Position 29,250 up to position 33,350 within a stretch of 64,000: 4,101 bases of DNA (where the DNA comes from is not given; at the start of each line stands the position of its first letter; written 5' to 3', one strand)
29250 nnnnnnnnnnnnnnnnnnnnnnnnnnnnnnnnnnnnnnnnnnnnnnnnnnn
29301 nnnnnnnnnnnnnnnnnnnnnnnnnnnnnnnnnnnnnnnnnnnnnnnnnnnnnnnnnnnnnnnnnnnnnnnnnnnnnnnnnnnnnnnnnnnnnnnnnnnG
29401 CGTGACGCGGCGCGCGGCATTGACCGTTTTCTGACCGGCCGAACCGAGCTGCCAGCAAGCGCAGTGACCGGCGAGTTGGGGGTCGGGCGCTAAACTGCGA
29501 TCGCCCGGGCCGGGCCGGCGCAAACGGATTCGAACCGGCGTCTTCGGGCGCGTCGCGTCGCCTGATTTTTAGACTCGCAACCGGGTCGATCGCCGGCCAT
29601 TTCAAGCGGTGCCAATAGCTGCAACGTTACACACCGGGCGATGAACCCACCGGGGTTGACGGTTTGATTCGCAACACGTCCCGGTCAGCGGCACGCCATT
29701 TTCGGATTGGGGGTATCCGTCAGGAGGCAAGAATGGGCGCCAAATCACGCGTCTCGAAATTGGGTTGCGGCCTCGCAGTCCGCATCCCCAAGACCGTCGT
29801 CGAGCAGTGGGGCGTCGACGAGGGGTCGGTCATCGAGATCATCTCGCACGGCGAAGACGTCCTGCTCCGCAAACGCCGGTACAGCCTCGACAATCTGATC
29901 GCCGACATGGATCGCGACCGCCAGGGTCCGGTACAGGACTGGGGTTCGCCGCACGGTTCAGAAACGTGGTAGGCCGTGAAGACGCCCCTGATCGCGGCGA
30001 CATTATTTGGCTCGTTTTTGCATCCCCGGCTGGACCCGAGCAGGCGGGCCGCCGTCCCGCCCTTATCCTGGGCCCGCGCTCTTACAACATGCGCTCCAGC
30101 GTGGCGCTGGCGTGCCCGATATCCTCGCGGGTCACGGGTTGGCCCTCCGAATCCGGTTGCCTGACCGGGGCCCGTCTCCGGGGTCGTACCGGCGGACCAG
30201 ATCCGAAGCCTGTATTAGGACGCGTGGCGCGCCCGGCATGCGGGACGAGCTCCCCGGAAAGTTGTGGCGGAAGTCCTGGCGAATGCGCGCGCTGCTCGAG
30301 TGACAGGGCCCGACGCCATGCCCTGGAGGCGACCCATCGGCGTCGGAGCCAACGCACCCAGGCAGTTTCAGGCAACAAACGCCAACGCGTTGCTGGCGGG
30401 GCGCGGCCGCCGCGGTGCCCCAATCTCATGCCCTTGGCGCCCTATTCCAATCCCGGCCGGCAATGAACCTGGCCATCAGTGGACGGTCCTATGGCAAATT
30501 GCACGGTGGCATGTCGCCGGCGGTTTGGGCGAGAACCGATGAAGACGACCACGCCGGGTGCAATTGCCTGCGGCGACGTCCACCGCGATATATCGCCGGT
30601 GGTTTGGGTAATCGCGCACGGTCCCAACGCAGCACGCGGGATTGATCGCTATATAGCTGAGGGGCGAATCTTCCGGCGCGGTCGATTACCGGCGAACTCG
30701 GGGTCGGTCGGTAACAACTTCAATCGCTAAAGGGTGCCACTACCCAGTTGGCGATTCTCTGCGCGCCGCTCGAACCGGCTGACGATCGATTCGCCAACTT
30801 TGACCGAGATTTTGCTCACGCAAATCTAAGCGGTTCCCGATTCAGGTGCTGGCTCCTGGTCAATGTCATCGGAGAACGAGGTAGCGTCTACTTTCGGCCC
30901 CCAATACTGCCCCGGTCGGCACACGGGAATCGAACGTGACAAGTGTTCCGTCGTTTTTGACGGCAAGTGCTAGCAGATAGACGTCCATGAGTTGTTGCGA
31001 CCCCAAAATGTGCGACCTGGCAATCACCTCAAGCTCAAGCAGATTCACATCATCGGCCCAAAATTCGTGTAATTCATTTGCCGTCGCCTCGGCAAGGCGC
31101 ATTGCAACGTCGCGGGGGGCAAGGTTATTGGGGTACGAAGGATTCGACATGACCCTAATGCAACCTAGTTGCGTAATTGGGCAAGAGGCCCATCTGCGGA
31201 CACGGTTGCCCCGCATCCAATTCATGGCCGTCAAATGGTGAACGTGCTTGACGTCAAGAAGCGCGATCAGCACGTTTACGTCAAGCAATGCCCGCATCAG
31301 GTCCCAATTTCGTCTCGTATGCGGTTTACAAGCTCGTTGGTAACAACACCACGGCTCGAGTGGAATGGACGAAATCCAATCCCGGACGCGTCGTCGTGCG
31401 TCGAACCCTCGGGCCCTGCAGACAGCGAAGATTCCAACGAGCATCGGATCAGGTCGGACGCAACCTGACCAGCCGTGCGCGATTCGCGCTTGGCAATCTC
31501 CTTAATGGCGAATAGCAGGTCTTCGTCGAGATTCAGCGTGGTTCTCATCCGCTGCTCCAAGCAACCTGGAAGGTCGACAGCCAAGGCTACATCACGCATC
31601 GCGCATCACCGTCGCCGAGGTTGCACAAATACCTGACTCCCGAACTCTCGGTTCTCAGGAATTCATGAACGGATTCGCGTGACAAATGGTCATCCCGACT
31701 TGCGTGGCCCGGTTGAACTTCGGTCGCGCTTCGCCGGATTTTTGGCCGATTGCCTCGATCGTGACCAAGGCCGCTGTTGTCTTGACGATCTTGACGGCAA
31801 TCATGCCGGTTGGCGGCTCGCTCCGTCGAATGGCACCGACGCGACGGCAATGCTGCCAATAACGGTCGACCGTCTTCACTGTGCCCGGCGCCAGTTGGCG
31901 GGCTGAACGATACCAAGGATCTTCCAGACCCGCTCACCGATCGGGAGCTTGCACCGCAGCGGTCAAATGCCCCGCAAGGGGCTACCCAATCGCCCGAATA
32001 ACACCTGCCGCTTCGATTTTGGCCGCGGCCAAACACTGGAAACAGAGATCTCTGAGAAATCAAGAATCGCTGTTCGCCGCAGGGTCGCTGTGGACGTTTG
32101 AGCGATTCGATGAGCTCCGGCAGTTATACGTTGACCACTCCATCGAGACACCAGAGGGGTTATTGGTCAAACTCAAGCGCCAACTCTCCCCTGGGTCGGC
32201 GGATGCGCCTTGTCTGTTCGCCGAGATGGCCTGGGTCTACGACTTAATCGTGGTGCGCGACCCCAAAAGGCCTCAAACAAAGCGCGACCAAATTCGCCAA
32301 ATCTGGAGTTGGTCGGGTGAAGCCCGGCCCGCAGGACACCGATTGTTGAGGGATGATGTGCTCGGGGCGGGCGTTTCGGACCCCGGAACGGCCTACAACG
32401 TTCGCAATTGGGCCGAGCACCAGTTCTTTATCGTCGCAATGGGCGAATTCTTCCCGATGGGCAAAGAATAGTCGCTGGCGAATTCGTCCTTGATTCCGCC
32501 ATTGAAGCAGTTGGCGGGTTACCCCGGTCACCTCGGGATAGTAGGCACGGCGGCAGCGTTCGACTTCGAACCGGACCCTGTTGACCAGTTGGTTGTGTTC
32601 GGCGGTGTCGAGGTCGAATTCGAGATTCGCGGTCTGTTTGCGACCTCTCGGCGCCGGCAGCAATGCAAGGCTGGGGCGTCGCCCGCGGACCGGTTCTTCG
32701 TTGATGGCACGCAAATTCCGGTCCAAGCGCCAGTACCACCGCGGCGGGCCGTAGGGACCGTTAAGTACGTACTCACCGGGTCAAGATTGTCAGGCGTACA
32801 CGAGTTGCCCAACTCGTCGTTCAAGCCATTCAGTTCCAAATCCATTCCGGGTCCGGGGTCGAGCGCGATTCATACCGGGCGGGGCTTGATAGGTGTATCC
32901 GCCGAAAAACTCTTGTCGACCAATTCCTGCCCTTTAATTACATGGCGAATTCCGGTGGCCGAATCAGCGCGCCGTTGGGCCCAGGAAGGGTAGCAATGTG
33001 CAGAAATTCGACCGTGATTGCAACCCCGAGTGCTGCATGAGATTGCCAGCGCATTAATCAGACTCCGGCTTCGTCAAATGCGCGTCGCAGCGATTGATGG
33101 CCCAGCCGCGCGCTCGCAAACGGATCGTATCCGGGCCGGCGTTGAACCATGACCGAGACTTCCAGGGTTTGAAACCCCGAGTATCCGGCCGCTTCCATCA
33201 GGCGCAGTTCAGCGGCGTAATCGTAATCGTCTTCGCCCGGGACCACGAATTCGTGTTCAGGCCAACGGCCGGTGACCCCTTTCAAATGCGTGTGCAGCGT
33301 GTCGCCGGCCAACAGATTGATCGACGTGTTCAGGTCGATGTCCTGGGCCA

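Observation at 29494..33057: Low-GC islet with two toxin-antitoxin modules and decayed genes inserted after gltD, bracketed by a degenerate duplicate of the gltD 3' end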

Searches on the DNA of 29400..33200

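Call 24: search_rna_families(source=window, start=29400, end=33200, threshold=evalue, max_evalue=10, show_alignments=3)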
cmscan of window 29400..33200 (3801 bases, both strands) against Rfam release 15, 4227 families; matches with E-value up to 10: 3.
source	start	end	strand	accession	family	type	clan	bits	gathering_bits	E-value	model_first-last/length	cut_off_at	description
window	32495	32532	+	RF02803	PyrR205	Gene; snRNA; snoRNA; HACA-box;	-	19.2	35.6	0.87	1-61/61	no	Pyrobaculum sRNA 205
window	31867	31965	-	RF03627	mir-9168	Gene; miRNA;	-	17.7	100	8.1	1-95/95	no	mir-9168 microRNA precursor family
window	31263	31305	-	RF00097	snoR71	Gene; snRNA; snoRNA; CD-box;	-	17.2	40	7.5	1-107/107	no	Plant small nucleolar RNA R71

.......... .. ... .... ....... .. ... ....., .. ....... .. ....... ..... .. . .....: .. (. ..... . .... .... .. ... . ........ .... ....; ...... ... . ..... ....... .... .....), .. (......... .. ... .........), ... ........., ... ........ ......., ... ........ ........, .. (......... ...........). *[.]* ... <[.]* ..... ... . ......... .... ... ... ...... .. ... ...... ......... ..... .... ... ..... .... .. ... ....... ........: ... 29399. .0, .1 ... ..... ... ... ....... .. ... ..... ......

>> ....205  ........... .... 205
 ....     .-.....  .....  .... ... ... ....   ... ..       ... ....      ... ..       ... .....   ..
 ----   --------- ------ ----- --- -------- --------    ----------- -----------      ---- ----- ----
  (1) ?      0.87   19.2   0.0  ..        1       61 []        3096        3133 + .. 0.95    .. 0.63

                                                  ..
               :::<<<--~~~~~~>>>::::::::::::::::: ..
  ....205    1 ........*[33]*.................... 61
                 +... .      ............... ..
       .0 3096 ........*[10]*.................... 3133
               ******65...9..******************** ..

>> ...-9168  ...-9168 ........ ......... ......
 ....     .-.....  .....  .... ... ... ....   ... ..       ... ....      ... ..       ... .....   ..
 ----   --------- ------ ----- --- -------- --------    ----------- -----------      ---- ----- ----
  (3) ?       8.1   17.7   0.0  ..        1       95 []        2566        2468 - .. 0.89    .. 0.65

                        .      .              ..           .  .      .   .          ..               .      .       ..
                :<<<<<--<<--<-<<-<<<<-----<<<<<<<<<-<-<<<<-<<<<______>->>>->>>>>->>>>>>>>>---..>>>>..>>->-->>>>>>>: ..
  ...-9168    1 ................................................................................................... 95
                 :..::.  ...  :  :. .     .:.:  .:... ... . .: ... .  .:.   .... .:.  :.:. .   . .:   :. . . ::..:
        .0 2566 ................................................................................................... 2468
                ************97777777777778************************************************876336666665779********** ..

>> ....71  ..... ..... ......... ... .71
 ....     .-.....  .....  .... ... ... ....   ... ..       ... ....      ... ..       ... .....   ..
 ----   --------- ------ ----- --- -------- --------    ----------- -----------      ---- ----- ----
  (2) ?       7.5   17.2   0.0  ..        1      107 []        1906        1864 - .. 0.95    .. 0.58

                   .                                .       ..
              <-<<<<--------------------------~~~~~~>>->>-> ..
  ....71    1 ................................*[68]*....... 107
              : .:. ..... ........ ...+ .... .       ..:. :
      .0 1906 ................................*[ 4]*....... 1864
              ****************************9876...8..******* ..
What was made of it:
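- On tRNA gene remnant: Rfam finds none at E <= 10 (call 24).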

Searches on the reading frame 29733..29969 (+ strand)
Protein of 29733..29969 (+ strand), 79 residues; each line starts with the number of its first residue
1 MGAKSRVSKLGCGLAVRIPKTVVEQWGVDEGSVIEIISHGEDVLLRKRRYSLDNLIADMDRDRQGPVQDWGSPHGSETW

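Call 8: search_protein_families(library=pfam, max_evalue=0.01, proteins=[window:29733-29969:+])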
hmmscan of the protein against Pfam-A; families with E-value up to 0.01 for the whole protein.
window:29733-29969:+ (79 aa): 1 family
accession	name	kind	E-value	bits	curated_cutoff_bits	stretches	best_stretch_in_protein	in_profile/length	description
PF04014.23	MazE_antitoxin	-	5.5e-09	36.3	24.7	1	14-51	8-46/48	Antidote-toxin recognition MazE, bacterial antitoxin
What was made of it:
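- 29733..29972 (+): mazE, an intact 79-aa AbrB/MazE-type antitoxin gene, now an orphan. PF04014 at 36.3 bits (call 8).
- Checked: mazE at 29733-29972 is intact and passes the Pfam threshold (PF04014, 36.3 bits against a 24.7 cut-off; call 8).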

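Call 40: find_homologous_proteins(query=window:29733-29969:+, max_evalue=0.00001)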
Query window:29733-29969:+ (79 aa): 1 proteins with E <= 0.00001 among 1 candidates.
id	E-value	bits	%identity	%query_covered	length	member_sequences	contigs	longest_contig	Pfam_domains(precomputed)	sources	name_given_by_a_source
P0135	2.0e-46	173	100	100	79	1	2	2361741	PF04014.24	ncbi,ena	-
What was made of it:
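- Tried and rejected: It found only itself (call 40).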

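Call 53: search_protein_families(library=padloc, max_evalue=0.001, proteins=[window:29733-29969:+])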
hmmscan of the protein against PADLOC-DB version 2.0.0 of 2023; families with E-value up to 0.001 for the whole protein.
window:29733-29969:+ (79 aa): 0 families

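Call 56: search_protein_families(library=ncbifam, max_evalue=0.01, proteins=[window:29733-29969:+])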
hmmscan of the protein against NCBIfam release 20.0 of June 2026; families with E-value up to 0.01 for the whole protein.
window:29733-29969:+ (79 aa): 2 families
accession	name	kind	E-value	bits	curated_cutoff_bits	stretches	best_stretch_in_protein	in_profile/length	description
NF008463.0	PRK11347.1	equivalog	0.0016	18.6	101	1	9-64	7-64/83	antitoxin ChpS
NF007312.0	PRK09798.1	equivalog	0.006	16.9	113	1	4-79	3-82/82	type II toxin-antitoxin system antitoxin MazE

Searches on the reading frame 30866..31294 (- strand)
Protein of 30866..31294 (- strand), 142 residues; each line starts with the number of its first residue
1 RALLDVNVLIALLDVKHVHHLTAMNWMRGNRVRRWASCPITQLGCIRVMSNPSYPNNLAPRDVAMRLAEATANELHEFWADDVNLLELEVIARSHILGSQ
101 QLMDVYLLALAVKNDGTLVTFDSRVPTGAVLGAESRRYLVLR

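Call 8: search_protein_families(library=pfam, max_evalue=0.01, proteins=[window:30866-31294:-])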
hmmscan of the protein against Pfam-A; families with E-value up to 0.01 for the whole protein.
window:30866-31294:- (142 aa): 1 family
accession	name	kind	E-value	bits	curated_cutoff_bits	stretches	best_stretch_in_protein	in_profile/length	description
PF01850.27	PIN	-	2.7e-08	34.9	23.6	1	3-124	2-113/120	PIN domain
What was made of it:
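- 30866..31297 (-): vapC, an intact PIN-domain toxin gene. PF01850 at 34.9 bits (call 8).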

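Call 53: search_protein_families(library=padloc, max_evalue=0.001, proteins=[window:30866-31294:-])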
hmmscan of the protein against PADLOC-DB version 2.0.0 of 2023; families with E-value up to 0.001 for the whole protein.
window:30866-31294:- (142 aa): 0 families

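Call 56: search_protein_families(library=ncbifam, max_evalue=0.01, proteins=[window:30866-31294:-])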
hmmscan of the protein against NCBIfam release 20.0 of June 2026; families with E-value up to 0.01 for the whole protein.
window:30866-31294:- (142 aa): 1 family
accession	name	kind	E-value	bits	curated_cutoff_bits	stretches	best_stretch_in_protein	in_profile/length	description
TIGR00028.1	Mtu_PIN_fam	subfamily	4.3e-28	98.3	73.6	1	2-123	3-127/143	TA system VapC family ribonuclease toxin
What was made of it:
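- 30866..31297 (-): TIGR00028 at 98.3 bits against a 73.6 cut-off (call 56).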

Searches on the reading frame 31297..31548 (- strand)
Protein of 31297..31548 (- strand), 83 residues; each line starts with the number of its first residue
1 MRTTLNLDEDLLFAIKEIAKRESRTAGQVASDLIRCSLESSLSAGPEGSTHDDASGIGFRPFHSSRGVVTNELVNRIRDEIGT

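Call 8: search_protein_families(library=pfam, max_evalue=0.01, proteins=[window:31297-31548:-])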
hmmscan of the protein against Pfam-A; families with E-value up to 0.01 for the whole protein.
window:31297-31548:- (83 aa): 0 families

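Call 53: search_protein_families(library=padloc, max_evalue=0.001, proteins=[window:31297-31548:-])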
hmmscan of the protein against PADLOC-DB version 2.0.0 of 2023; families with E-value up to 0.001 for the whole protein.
window:31297-31548:- (83 aa): 0 families

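Call 56: search_protein_families(library=ncbifam, max_evalue=0.01, proteins=[window:31297-31548:-])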
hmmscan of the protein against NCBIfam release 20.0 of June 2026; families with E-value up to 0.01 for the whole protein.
window:31297-31548:- (83 aa): 0 families

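Call 76: search_protein_families(library=pfam, max_evalue=10, proteins=[window:31297-31545:-])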
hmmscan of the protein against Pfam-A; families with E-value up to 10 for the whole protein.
window:31297-31545:- (82 aa): 3 families
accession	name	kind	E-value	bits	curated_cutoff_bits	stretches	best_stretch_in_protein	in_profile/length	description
PF01913.23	FTR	-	0.034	14.5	27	1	15-80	30-96/142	Formylmethanofuran-tetrahydromethanopterin formyltransferase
PF01402.27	RHH_1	-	0.04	14.3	20.5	1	1-24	1-24/39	Ribbon-helix-helix protein, copG family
PF13467.12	RHH_4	-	0.066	13.7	25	1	1-32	12-43/67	Ribbon-helix-helix domain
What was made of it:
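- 31297..31548 (-): vapB-like antitoxin gene, intact, overlapping the vapC start. Only a weak ribbon-helix-helix match, E = 0.04 (call 76).
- On VapBC type II toxin-antitoxin: Only a sub-threshold ribbon-helix-helix match was found, E = 0.04 (call 76).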
